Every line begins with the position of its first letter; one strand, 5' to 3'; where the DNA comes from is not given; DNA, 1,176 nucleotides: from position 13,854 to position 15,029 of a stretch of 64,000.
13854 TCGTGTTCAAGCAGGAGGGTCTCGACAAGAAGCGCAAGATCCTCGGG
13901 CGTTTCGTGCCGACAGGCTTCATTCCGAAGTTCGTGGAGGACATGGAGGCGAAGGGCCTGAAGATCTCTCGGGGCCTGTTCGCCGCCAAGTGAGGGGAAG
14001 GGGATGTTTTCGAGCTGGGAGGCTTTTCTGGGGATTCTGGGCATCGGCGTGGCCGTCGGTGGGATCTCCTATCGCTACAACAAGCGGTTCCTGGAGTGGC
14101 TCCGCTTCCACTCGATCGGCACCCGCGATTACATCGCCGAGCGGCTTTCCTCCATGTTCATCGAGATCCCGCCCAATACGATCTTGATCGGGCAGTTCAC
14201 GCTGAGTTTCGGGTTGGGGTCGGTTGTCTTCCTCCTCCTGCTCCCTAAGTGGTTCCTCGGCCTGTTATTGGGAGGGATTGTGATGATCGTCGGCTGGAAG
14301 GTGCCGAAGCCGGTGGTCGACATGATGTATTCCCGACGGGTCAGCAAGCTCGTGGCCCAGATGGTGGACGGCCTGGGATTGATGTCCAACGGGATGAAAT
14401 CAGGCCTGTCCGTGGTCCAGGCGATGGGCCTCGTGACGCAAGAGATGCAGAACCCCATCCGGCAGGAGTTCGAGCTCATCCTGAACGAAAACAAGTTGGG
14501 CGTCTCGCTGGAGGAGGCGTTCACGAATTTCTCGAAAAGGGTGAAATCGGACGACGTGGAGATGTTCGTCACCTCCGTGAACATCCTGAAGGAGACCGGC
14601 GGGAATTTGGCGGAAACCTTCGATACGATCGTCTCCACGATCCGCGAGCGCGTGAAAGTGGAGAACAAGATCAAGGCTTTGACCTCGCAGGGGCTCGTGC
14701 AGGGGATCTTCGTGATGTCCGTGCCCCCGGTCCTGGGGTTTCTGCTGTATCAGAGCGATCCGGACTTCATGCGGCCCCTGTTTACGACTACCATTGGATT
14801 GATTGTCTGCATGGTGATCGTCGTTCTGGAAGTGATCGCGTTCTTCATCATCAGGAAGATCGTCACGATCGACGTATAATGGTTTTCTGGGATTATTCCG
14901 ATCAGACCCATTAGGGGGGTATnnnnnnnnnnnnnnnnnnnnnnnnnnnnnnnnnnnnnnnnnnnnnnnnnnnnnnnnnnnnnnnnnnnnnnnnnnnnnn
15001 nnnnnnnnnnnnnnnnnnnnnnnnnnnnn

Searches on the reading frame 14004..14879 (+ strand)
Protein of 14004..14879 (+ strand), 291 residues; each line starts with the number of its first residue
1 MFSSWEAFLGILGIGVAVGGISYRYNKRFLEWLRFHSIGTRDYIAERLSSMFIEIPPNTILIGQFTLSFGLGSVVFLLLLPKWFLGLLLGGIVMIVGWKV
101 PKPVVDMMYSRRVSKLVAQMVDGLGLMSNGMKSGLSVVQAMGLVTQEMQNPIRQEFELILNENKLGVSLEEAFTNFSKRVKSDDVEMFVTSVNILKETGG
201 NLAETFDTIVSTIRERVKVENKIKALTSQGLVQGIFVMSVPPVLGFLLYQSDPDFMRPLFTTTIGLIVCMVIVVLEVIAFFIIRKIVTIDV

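Call 15: search_protein_families(library=pfam, proteins=[window:14004-14879:+], max_evalue=0.01)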
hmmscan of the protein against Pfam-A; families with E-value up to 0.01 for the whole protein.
window:14004-14879:+ (291 aa): 1 family
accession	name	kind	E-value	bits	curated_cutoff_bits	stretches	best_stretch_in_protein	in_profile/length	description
PF00482.28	T2SSF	-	2.3e-17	63.6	25.2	1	126-247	4-122/125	Type II secretion system (T2SS), protein F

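Call 54: search_solved_structures(query=window:14004-14879:+, max_evalue=10)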
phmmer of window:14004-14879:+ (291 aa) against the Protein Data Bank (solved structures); distinct sequences matched with E-value up to 10: 4.
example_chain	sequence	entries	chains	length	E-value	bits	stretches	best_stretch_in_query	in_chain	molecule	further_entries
1ujb_A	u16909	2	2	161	0.52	13.1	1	220-264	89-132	Phosphohistidine phosphatase sixA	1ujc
21ag_R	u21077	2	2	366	0.81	12.5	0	91-149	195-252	5-hydroxytryptamine receptor 1F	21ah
9nze_A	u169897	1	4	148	1.9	11.2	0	112-176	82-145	De novo designed protein, EPIC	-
9nzg_A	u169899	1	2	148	2.1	11.1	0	113-176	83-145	De novo designed protein, EPIC Q51N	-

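Call 56: find_related_loci(query=window:14004-14879:+, collection=metagenome_contigs, flank=3000)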
Query window:14004-14879:+ (291 aa) in metagenome_contigs; peptide patterns used: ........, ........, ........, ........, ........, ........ (x = any residue, [..] = any of these).
121 stretches matched a pattern; 10 encode a relative of the query (tblastn E <= 1e-3); 10 distinct loci.
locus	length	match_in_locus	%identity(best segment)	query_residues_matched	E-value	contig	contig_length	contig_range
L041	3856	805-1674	78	2-291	3e-158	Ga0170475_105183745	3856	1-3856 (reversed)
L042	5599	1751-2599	70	9-291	1e-135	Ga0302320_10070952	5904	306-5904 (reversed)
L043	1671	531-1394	64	1-291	3e-134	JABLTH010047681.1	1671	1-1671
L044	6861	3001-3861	62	5-291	3e-124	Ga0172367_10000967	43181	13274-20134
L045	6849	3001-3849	63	11-291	2e-121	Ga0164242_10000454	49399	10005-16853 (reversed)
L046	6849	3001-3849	62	11-291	8e-120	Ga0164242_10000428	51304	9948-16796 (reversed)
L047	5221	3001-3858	62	6-291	4e-116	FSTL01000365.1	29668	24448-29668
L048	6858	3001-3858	62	6-291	4e-116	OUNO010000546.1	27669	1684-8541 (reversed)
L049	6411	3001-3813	62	21-291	3e-113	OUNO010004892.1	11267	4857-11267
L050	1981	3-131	72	249-291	3e-12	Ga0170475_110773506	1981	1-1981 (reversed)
